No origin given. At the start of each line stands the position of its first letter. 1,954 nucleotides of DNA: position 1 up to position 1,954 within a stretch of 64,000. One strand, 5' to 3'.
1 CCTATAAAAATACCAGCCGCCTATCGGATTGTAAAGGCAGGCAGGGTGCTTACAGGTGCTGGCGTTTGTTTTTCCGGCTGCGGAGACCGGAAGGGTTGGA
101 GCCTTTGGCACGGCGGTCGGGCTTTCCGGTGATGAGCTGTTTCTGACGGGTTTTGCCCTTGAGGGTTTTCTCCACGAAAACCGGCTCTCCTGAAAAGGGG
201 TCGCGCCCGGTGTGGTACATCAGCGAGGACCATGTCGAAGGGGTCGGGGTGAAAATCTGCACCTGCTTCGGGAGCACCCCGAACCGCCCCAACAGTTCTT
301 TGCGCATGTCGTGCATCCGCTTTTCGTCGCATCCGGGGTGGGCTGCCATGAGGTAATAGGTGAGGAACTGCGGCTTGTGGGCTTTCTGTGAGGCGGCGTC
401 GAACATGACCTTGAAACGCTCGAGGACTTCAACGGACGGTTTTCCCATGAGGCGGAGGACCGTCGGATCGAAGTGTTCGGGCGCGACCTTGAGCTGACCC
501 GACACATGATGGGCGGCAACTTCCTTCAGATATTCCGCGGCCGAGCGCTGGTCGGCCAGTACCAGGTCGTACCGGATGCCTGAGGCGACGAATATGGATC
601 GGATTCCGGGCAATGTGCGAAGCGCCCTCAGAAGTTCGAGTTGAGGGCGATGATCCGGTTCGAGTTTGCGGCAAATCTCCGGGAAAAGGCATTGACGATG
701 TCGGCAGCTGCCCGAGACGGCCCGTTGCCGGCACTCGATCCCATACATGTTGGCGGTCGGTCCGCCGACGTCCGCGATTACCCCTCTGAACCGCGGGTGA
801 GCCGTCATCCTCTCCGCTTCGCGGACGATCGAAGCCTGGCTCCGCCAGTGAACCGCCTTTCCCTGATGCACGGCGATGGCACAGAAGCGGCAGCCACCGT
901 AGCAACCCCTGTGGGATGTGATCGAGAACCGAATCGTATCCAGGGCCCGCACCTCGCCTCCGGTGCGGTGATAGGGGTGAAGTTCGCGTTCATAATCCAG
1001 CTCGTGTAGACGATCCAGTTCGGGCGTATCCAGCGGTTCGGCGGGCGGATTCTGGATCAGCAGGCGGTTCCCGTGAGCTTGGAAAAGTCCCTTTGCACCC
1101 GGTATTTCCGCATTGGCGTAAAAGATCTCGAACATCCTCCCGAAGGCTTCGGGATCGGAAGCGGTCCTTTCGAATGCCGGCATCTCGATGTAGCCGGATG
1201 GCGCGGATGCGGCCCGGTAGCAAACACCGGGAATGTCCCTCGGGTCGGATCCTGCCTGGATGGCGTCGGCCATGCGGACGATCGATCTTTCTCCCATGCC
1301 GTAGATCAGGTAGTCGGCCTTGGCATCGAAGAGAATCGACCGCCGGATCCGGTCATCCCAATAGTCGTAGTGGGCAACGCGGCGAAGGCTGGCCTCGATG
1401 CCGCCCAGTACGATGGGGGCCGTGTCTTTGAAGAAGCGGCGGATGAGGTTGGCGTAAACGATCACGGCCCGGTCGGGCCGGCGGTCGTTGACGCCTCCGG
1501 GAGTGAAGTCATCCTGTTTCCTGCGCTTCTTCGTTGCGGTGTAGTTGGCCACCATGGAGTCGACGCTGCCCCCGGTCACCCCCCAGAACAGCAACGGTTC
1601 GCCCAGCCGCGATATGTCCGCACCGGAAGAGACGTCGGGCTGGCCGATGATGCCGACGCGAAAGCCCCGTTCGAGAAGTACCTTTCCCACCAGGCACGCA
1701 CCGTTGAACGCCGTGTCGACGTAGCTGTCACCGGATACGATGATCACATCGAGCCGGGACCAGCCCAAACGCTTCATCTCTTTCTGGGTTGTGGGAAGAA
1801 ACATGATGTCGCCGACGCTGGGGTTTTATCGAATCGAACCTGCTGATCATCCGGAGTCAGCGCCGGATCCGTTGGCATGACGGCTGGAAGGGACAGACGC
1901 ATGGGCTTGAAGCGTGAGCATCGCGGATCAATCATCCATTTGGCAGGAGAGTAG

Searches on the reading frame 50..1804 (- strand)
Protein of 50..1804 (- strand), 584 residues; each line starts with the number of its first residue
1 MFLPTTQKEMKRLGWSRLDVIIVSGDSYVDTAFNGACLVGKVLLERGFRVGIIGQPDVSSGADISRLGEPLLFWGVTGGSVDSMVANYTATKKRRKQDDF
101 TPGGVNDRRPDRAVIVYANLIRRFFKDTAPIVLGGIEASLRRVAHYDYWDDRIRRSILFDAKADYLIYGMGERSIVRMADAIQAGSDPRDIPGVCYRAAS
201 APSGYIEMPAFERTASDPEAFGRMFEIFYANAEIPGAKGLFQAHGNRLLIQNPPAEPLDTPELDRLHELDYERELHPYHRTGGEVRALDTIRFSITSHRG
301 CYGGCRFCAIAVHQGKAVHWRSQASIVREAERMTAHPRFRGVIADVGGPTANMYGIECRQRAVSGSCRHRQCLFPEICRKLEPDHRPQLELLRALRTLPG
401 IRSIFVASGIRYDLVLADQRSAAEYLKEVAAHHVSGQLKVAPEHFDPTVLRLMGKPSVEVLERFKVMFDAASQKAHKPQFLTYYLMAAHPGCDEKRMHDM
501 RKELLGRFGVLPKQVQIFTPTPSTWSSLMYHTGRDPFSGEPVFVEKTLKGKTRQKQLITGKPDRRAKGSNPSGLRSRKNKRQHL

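Call 53: find_encoding_contigs(protein=window:50-1804:-, flank=10000, max_places=2)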
Protein window:50-1804:- (584 aa): no gene with exactly this product is on record in the collection.

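Call 93: search_protein_families(library=pfam, proteins=[window:50-1804:-], max_evalue=0.00001)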
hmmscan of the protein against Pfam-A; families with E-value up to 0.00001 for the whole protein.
window:50-1804:- (584 aa): 3 families
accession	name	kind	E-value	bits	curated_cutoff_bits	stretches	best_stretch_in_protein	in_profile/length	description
PF08497.15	Radical_SAM_N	-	3.1e-114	381.8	25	1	2-294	1-301/301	Radical SAM N-terminal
PF04055.27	Radical_SAM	-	2.8e-09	37.8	29.5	1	297-461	3-129/166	Radical SAM superfamily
PF11842.13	DUF3362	-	7.6e-06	26.6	27.6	0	514-558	2-51/151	Domain of unknown function (DUF3362)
